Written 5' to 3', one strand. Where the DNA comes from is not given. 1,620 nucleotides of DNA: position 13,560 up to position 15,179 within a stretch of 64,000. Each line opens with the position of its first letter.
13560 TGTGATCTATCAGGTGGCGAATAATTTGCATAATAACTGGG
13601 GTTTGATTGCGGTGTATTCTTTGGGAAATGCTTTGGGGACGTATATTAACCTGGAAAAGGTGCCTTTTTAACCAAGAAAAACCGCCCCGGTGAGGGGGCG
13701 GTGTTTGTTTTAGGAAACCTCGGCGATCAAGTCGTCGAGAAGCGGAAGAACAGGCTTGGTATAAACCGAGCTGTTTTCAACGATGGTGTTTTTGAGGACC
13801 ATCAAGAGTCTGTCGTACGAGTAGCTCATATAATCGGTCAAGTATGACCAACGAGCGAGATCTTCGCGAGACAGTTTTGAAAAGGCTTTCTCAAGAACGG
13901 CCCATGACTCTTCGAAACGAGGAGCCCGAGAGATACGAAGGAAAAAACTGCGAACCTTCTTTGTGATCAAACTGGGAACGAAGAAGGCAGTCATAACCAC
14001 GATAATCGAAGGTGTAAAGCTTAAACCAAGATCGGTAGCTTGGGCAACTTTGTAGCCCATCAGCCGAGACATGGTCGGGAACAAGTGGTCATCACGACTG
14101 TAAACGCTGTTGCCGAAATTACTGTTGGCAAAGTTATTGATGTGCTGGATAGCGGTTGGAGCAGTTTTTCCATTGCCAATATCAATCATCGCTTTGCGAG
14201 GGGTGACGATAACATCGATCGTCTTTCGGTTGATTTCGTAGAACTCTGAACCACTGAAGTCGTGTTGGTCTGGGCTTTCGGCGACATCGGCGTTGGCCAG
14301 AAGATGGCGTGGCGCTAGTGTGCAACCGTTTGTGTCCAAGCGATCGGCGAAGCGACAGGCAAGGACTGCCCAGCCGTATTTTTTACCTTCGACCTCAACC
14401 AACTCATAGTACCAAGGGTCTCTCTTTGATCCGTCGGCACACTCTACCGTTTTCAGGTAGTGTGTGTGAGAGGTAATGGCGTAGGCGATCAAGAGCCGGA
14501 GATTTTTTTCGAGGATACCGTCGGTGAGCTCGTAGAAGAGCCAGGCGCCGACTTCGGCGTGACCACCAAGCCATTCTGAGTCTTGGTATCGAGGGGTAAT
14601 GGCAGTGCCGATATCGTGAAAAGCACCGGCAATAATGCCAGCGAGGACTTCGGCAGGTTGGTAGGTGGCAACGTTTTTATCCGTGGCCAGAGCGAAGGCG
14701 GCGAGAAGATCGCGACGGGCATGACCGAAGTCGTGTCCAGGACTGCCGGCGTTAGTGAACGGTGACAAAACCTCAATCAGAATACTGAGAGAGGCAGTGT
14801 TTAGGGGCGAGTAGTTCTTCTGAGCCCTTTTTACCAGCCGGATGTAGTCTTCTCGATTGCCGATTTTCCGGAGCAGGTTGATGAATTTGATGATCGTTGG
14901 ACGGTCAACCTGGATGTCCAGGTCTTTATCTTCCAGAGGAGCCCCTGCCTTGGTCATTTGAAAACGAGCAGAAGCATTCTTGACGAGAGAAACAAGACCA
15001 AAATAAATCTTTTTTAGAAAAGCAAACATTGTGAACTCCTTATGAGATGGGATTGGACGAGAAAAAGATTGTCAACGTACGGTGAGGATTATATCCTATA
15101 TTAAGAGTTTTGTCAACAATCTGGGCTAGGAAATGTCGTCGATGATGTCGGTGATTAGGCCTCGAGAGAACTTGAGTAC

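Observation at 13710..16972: Tandem, separately promoted paralogues of a ~430-aa HD-motif protein next to an MBL-fold hydrolase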

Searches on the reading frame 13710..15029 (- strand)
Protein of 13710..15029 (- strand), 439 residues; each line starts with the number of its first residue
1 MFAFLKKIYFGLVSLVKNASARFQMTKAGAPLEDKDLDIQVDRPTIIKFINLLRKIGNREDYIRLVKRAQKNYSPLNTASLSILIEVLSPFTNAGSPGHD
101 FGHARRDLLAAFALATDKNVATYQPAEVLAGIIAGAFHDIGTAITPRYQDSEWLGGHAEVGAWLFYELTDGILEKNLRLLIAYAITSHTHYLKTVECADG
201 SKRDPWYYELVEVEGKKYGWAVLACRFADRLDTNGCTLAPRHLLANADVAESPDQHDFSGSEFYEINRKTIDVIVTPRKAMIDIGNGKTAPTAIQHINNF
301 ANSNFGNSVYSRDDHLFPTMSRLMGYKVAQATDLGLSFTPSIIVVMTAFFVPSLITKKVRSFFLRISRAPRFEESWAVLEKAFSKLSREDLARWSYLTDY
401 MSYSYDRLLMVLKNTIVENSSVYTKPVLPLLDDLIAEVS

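Call 3: search_protein_families(library=pfam, proteins=[window:13710-15029:-], max_evalue=0.1)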
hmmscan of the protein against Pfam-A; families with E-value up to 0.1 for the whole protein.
window:13710-15029:- (439 aa): 1 family
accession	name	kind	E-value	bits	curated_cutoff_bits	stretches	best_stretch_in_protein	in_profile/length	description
PF01966.28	HD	-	0.012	16.4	22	1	127-192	23-89/116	HD domain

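Call 5: search_protein_families(library=ncbifam, proteins=[window:13710-15029:-], max_evalue=0.1)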
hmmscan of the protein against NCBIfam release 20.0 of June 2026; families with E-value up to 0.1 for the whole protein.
window:13710-15029:- (439 aa): 2 families
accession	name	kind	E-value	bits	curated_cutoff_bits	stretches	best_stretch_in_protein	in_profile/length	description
TIGR01596.1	cas3_HD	equivalog_domain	0.00013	22.1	43.45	1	133-195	35-107/178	CRISPR-associated endonuclease Cas3''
TIGR00277.1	HDIG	domain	0.0042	16.9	27.6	1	126-167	25-67/84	HDIG domain-containing metalloprotein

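Call 6: search_protein_families(library=padloc, proteins=[window:13710-15029:-], max_evalue=0.1)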
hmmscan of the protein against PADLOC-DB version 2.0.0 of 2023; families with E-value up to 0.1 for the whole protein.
window:13710-15029:- (439 aa): 4 families
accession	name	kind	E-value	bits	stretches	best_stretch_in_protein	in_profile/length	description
PDLC01378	Cas3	-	4.4e-06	25.1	1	133-223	40-121/174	CAS-I; effector_G3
PDLC00940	Cas3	-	3.5e-05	22.1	1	133-195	35-107/178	CRISPR-associated endonuclease Cas3-HD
PDLC01456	Cas3a2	-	4.9e-05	21.6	1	133-194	52-113/207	CAS-I; effector_G3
PDLC01254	Cas3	-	0.00019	19.7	1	130-198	32-97/164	CAS-I; effector_G3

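Call 7: search_solved_structures(query=window:13710-15029:-, max_evalue=10, show_alignments=2)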
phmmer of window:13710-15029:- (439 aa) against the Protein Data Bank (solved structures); distinct sequences matched with E-value up to 10: 1.
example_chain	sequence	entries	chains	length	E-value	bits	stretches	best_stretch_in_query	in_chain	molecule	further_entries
4ese_A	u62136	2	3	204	0.61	11.9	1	120-153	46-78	FMN-dependent NADH-azoreductase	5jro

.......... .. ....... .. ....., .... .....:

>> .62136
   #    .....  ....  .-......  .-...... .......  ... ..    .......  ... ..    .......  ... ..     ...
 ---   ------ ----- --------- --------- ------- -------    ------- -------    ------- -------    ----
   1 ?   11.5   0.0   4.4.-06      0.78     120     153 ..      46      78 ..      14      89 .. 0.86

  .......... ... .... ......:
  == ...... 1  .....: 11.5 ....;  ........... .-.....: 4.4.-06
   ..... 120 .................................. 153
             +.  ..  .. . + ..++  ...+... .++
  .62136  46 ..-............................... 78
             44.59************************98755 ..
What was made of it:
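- Tried and rejected: Single-sequence phmmer against PDB sequences gave nothing relevant (call 7).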

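Call 8: find_homologous_proteins(query=window:13710-15029:-)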
Query window:13710-15029:- (439 aa): 46 proteins with E <= 0.001 among 8000 candidates.
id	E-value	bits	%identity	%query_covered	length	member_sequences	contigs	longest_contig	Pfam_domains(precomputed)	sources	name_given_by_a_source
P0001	2.8e-294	993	100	100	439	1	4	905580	-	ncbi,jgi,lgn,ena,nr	ncbi:MAG TPA: hypothetical protein PLI45_04430 [Candidatus Woesebacteria bacterium]|nr:hypothetical 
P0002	5.7e-260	880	90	100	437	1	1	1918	-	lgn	-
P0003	8.7e-176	603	62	97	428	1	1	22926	-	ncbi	-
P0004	1.7e-173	595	62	93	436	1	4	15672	-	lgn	-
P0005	4.7e-162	558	62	93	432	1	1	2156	-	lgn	-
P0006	4.8e-148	511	54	100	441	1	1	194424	-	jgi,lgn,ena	-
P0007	8.5e-144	497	56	93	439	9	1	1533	-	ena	-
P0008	7.0e-134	465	54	91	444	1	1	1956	-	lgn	-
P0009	5.2e-126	439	51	92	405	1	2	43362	-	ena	-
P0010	1.5e-71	259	41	84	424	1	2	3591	-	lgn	-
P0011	8.5e-70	254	38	83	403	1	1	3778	-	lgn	-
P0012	1.8e-68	249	39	90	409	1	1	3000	-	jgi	jgi:hypothetical protein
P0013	4.5e-68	248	42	85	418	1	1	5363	-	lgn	-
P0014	3.5e-67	245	41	84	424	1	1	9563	-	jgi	jgi:hypothetical protein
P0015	1.4e-66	243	38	85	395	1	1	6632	-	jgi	jgi:hypothetical protein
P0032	3.3e-61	225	35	88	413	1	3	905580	-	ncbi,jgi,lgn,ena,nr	ncbi:MAG TPA: hypothetical protein PLI45_04435 [Candidatus Woesebacteria bacterium]|nr:hypothetical 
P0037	1.8e-57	213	33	87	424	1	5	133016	-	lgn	-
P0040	8.5e-54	201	36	74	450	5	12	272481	-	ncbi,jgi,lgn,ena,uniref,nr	ncbi:TPA: hypothetical protein DIU27_00705 [Candidatus Collierbacteria bacterium]|uniref:Uncharacter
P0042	7.0e-50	188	34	88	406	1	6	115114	-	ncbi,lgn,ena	-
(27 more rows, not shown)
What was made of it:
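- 13710..15029 (-): HD-A: 439-aa member of a divergent, uncharacterised HD-domain family (A-type clade). It has an N-terminal amphipathic-looking helix. It is 100% identical to P0001, annotated as a Candidatus Woesebacteria hypothetical protein (call 8).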

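Call 16: find_encoding_contigs(protein=P0006, flank=8000, max_places=2)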
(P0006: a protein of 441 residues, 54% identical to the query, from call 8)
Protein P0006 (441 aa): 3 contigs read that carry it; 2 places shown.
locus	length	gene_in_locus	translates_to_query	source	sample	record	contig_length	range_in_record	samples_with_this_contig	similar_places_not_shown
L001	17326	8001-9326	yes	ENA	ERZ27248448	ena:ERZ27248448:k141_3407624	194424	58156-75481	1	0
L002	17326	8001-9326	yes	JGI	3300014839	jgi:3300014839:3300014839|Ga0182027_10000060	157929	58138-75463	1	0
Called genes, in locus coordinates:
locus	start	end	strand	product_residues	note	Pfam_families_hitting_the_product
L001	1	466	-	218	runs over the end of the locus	PF00702:Hydrolase, PF13419:HAD_2, PF13242:Hydrolase_like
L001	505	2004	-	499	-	-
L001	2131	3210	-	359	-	-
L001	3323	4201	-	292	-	-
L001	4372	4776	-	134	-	-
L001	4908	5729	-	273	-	PF01966:HD (weak)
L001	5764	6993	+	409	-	-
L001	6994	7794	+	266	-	-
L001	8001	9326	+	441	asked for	-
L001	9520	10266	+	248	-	-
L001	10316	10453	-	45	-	-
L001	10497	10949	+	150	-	-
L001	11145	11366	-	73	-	-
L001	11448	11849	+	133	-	-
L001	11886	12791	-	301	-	PF00483:NTP_transferase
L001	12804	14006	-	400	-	PF13399:LytR_C (weak)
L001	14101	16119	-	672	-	-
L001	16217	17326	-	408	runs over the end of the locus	PF01207:Dus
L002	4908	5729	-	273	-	PF01966:HD (weak)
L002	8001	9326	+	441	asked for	-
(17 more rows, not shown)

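Call 17: find_encoding_contigs(protein=P0040, flank=8000, max_places=2)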
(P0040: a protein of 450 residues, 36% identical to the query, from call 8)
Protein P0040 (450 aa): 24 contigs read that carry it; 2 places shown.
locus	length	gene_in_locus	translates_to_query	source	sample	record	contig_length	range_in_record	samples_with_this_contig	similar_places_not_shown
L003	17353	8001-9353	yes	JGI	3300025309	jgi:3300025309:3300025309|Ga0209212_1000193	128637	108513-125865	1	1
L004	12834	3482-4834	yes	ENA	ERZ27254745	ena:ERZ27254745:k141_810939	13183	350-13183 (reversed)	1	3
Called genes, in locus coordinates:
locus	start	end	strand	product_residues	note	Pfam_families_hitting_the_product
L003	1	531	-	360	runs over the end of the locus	PF02163:Peptidase_M50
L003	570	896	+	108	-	-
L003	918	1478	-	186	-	PF01765:RRF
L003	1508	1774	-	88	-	-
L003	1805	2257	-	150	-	PF22566:UBA_8 (faint), PF00889:EF_TS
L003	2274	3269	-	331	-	PF00318:Ribosomal_S2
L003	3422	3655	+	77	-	-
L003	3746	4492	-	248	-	PF00763:THF_DHG_CYH, PF02882:THF_DHG_CYH_C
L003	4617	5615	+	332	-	PF00665:rve, PF13683:rve_3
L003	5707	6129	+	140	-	-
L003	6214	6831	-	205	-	-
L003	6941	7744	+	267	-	-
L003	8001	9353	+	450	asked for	-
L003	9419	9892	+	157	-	-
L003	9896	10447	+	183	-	-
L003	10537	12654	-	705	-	PF03924:CHASE, PF00989:PAS, PF08448:PAS_4, PF13426:PAS_9, PF08447:PAS_3, PF00512:HisKA, PF02518:HATPase_c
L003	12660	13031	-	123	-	PF00072:Response_reg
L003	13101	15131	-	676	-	-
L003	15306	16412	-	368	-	PF01207:Dus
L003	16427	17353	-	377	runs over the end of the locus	PF20408:Abhydrolase_11, PF03412:Peptidase_C39 (faint)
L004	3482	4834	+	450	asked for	-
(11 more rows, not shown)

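Call 19: search_protein_families(library=pfam, proteins=[L001:6994-7794:+, L003:6941-7744:+, L001:4908-5729:-, L001:3323-4201:-, L001:2131-3210:-, L001:505-2004:-, L003:9419-9892:+, L003:9896-10447:+, L003:6214-6831:-, L001:9520-10266:+], max_evalue=0.1)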
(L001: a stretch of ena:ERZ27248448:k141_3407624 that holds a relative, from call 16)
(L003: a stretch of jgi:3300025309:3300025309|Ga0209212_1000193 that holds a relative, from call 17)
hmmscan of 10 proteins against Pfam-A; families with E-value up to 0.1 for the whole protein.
L001:6994-7794:+ (266 aa): 0 families

L003:6941-7744:+ (267 aa): 0 families

L001:4908-5729:- (273 aa): 1 family
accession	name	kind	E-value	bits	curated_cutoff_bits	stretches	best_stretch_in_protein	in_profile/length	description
PF01966.28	HD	-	3.8e-06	27.6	22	1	76-186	3-114/116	HD domain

L001:3323-4201:- (292 aa): 0 families

L001:2131-3210:- (359 aa): 1 family
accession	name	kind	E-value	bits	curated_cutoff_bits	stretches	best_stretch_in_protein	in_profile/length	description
PF01522.26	Polysacc_deac_1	-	3.1e-05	24.3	23.1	1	166-299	7-122/124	Polysaccharide deacetylase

L001:505-2004:- (499 aa): 1 family
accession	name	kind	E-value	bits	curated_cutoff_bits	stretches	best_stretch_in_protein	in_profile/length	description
PF12671.13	Amidase_6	-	0.0019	18.7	23.2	1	61-181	31-150/163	Putative amidase domain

L003:9419-9892:+ (157 aa): 0 families

L003:9896-10447:+ (183 aa): 0 families

L003:6214-6831:- (205 aa): 4 families
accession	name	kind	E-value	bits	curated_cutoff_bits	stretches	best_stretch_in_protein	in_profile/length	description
PF13489.12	Methyltransf_23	-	0.00073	19.7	27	1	64-186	20-129/164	Methyltransferase domain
PF13847.12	Methyltransf_31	-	0.028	14.5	27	0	156-184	92-120/145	Methyltransferase domain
PF08241.18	Methyltransf_11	-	0.052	14.6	21.2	0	71-172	1-94/95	Methyltransferase domain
PF01135.25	PCMT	-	0.084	13.1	20.3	0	52-98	60-108/210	Protein-L-isoaspartate(D-aspartate) O-methyltransferase (PCMT)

L001:9520-10266:+ (248 aa): 0 families

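Call 20: predict_structure(alignment_id=A1)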
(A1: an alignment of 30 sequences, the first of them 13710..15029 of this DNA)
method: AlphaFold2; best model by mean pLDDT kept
length: 439 residues; sequences in the alignment: 30
mean_pLDDT: 90.9   pTM: 0.87
mean pLDDT of the five models: 90.9, 90.4, 89.8, 89.5, 88.9
residues with pLDDT >= 90: 351; 70-90: 61; 50-70: 10; < 50: 17
segments of 3 or more residues with pLDDT < 50: 19-35
pLDDT, mean of each block of 10 residues (from residue 1): 83 64 33 50 93 95 98 95 96 93 97 97 97 98 90 93 97 97 93 89 93 96 97 95 94 83 87 96 89 95 92 95 97 90 92 96 94 96 97 96 98 94 96 96
secondary structure, 60 per line:
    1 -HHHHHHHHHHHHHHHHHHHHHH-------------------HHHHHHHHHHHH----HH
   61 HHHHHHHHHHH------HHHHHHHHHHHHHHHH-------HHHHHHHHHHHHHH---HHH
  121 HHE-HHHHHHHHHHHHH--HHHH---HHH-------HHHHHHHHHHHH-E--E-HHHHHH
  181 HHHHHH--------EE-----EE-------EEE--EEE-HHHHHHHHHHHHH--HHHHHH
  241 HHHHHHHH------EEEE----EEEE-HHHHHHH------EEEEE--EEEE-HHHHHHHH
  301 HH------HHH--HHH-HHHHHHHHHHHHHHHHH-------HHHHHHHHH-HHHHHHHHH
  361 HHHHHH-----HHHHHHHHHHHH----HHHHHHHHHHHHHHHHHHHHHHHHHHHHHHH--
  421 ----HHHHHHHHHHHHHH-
elements in order: H2-23 H43-54 H59-71 H78-93 H101-114 H118-122 H125-137 H140-143 H157-168 H175-186 E211-213 E216-218 H220-232 H235-248 E255-258 E263-266 H268-274 E281-285 E288-291 H293-302 H318-334 H342-350 H352-366 H372-383 H388-418 H425-438
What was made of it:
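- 13710..15029 (-): The AF2 model has pLDDT 90.9 and pTM 0.87 (call 20).
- On HD superfamily (Pfam PF01966): The AF2 model has pLDDT 90.9 (call 20).
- Structure: the AF2 model has pLDDT 90.9 (call 20).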

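Call 22: search_protein_representatives(alignment_id=A1)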
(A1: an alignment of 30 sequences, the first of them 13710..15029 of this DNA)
Query: 30 sequences, 417 profile positions. Proteins with E-value up to 0.001 (for the whole library): 239; up to 1e-10: 221; up to 1e-30: 166. The best 150 are listed.
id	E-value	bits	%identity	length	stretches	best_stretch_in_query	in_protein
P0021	2.0e-172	590.1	-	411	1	8-417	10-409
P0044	3.9e-148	510.1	-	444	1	6-416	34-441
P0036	1.4e-146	505.0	-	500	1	10-416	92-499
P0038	6.1e-144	496.3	-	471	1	6-412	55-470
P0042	1.9e-143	494.7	-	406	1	12-400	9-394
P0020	1.2e-141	488.8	-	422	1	9-410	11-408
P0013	3.6e-141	487.1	-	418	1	8-405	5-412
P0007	5.8e-141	486.5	-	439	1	9-417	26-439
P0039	6.1e-140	483.1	-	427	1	5-416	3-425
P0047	4.8e-139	480.2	-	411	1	15-403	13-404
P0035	7.4e-139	479.6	-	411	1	6-405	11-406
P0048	1.4e-136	472.1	-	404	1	16-414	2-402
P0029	1.1e-127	442.8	-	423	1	6-416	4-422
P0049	5.9e-122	423.9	-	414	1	7-411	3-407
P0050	2.4e-120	418.6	-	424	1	9-400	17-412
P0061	2.8e-88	312.9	-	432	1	8-410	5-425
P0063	2.5e-87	309.8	-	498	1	9-400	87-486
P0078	1.2e-67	244.9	-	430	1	5-410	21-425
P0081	5.5e-63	229.6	-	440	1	21-399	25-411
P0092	1.2e-54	202.2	-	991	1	11-412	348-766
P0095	3.4e-54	200.7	-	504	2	11-183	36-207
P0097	8.2e-53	196.1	-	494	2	26-334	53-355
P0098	1.6e-52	195.2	-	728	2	6-231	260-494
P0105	2.6e-48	181.3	-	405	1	75-388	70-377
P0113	2.5e-47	178.0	-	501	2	43-327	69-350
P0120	5.1e-46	173.7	-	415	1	27-396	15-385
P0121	6.3e-46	173.4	-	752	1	8-381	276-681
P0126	5.3e-44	167.1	-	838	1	6-412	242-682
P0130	1.0e-43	166.1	-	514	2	7-179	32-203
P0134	3.4e-43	164.4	-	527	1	33-331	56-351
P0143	1.3e-41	159.2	-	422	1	11-401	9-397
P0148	5.5e-41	157.1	-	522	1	45-397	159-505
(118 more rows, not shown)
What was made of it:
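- Family size and sharp boundary: 239 hits at E<=1e-3 and 221 at E<=1e-10 among 1.84e9 representatives (call 22).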

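Call 24: search_protein_families(library=pfam, proteins=[P0092, P0098, P0121, P0126, P0148, P0134, P0095, P0130, P0063, P0113], max_evalue=0.01)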
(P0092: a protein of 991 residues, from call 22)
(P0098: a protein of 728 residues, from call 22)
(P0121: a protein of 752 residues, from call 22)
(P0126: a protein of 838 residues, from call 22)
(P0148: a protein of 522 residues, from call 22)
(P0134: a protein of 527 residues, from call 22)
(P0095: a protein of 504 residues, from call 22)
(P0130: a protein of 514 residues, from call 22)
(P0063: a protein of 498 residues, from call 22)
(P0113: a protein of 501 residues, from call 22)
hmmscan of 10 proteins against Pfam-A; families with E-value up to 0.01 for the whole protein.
P0092 (991 aa): 1 family
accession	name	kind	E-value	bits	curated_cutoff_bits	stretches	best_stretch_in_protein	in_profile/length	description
PF01966.28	HD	-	0.00026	21.7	22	1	458-520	28-91/116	HD domain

P0098 (728 aa): 1 family
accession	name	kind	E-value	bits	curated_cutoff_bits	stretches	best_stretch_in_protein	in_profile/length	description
PF01966.28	HD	-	6.5e-05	23.6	22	1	368-438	21-92/116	HD domain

P0121 (752 aa): 1 family
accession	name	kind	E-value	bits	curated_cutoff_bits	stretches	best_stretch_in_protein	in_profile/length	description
PF01966.28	HD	-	1.3e-05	25.9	22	1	389-477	28-112/116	HD domain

P0126 (838 aa): 1 family
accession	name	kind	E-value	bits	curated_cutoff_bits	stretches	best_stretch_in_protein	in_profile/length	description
PF01966.28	HD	-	0.0019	18.9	22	0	354-414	28-89/116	HD domain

P0148 (522 aa): 0 families

P0134 (527 aa): 1 family
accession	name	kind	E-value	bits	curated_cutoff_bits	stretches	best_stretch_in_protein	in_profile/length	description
PF01966.28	HD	-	0.0062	17.3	22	0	140-198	28-87/116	HD domain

P0095 (504 aa): 1 family
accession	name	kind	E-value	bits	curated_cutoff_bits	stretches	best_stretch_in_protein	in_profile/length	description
PF01966.28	HD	-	0.00012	22.8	22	1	140-198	28-87/116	HD domain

P0130 (514 aa): 1 family
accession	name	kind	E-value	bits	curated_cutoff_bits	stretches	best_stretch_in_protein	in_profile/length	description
PF01966.28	HD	-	0.00026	21.7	22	1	141-215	29-100/116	HD domain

P0063 (498 aa): 0 families

P0113 (501 aa): 0 families
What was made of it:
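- On HD superfamily (Pfam PF01966): Some distant family members do pass (P0098 23.6 bits, P0121 25.9 bits; call 24).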

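Call 28: fold_search(model_id=the predicted structure, library=pdb)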
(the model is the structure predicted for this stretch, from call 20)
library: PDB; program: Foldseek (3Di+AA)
matches with E <= 10: 288; with E <= 0.001: 0
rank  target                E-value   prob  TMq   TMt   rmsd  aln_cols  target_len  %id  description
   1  6dk9_H                2.0e-01  0.96  0.24  0.44   6.7       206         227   14  Yeast Ddi2 Cyanamide Hydratase (released 2019-05-08)
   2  6dka_H                2.4e-01  0.96  0.25  0.44   6.7       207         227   14  Yeast Ddi2 Cyanamide Hydratase (released 2019-05-08)
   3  2q14_A                2.5e-01  0.20  0.17  0.18  18.5       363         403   12  Crystal structure of Phosphohydrolase (BT4208) from Bacteroides thetaiotaomicron VPI-5482 at 2.20 A resolution (released 2007-06-12)
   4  2pjq_D                3.0e-01  0.92  0.28  0.55   7.8       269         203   15  Crystal structure of Q88U62_LACPL from Lactobacillus plantarum. Northeast Structural Genomics target LpR71 (released 2007-05-01)
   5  6ww1_A                3.3e-01  0.13  0.18  0.21  16.5       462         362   10  Crystal structure of the LmFPPS mutant E97Y (released 2020-10-07)
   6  5dqw_B                3.6e-01  0.92  0.22  0.47   4.6       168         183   17  The crystal structure of Bacillus subtilis YpgQ in complex with ADP (released 2016-04-27)
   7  2pjq_B                3.6e-01  0.91  0.29  0.54   8.2       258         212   17  Crystal structure of Q88U62_LACPL from Lactobacillus plantarum. Northeast Structural Genomics target LpR71 (released 2007-05-01)
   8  3rf0_B                4.1e-01  0.98  0.24  0.50   5.8       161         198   17  Crystal Structure of Exopolyphosphatase from Yersinia pestis (released 2011-04-27)
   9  2pjq_C                4.1e-01  0.93  0.31  0.59   7.1       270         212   14  Crystal structure of Q88U62_LACPL from Lactobacillus plantarum. Northeast Structural Genomics target LpR71 (released 2007-05-01)
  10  2q14_D                4.6e-01  0.18  0.17  0.18  12.5       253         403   13  Crystal structure of Phosphohydrolase (BT4208) from Bacteroides thetaiotaomicron VPI-5482 at 2.20 A resolution (released 2007-06-12)
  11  2q14_B                4.6e-01  0.14  0.17  0.19  18.2       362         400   12  Crystal structure of Phosphohydrolase (BT4208) from Bacteroides thetaiotaomicron VPI-5482 at 2.20 A resolution (released 2007-06-12)
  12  2pjq_A                4.8e-01  0.90  0.30  0.58   7.8       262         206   15  Crystal structure of Q88U62_LACPL from Lactobacillus plantarum. Northeast Structural Genomics target LpR71 (released 2007-05-01)
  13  6t1z                  5.5e-01  0.03  0.10  0.10  21.9       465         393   10  LmrP from L. lactis, in an outward-open conformation, bound to Hoechst 33342 (released 2020-07-29)
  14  4s1c_D                5.8e-01  0.54  0.19  0.36  10.1       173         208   15  Crystal Structure of L. monocytogenes phosphodiesterase PgpH HD domain (released 2015-02-11)
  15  4s1c_A                5.8e-01  0.54  0.19  0.35   9.1       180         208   14  Crystal Structure of L. monocytogenes phosphodiesterase PgpH HD domain (released 2015-02-11)
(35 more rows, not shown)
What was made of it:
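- On HD superfamily (Pfam PF01966): The top Foldseek PDB matches are HD-domain structures with probability 0.9-0.98, although every E-value is >=0.2 (call 28).
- On HD-GYP: Foldseek probability for PA4781 is 0.28 (call 28).
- On dGTPase / SAMHD1 triphosphohydrolases: SAMHD1 Foldseek probability is 0.12-0.28 with rmsd above 13 A (call 28).
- On YpgQ-type (d)NTP pyrophosphohydrolase: 5DQW gives E 0.36 and TM-score 0.47 relative to the target (call 28).
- The top Foldseek PDB hits are all HD proteins (Ddi2, YpgQ, 2PJQ, 3B57, the HD domains of PPX/GppA, YedJ, PgpH), with probability up to 0.98 and TM-score up to 0.65 relative to the target (call 28). PgpH and the HD-GYP protein PA4781 appear among the Foldseek hits (call 28). 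Foldseek probabilities for PgpH and HD-GYP are low (0.28-0.54) and the TM-scores are poor (call 28).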

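Call 31: find_related_loci(query=A1, collection=genome_contigs, flank=8000)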
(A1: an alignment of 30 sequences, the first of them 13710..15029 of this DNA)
Query A1 (439 aa) in genome_contigs; peptide patterns used: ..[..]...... (x = any residue, [..] = any of these).
11 stretches matched a pattern; 5 encode a relative of the query (tblastn E <= 1e-3); 5 distinct loci.
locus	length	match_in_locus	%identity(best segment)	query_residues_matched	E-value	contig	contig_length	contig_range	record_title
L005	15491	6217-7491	62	12-439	0e+0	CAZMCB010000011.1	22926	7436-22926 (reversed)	MAG TPA_asm: uncultured Pseudomonadales bacterium isolate SRP263991_co7_276 genome assembly, contig: NODE_3450_length_22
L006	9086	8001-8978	40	106-439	8e-60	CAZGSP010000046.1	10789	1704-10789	MAG TPA_asm: uncultured Pseudomonadales bacterium isolate binchicken_co169_192 genome assembly, contig: k99_340271, whol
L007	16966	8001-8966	38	106-431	7e-55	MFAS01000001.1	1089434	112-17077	MAG: Candidatus Collierbacteria bacterium RIFOXYD2_FULL_45_13 RIFOXYD2_FULL_OP11_Collierbacteria_45_13, whole genome sho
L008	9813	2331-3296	36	106-431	8e-54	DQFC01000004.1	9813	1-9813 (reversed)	MAG TPA_asm: Candidatus Collierbacteria bacterium isolate UBA12020 contig_2422, whole genome shotgun sequence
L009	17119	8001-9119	34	53-431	5e-54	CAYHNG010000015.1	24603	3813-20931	MAG TPA_asm: uncultured Pseudomonadales bacterium isolate ERP119705_co13_615 genome assembly, contig: NODE_2508_length_2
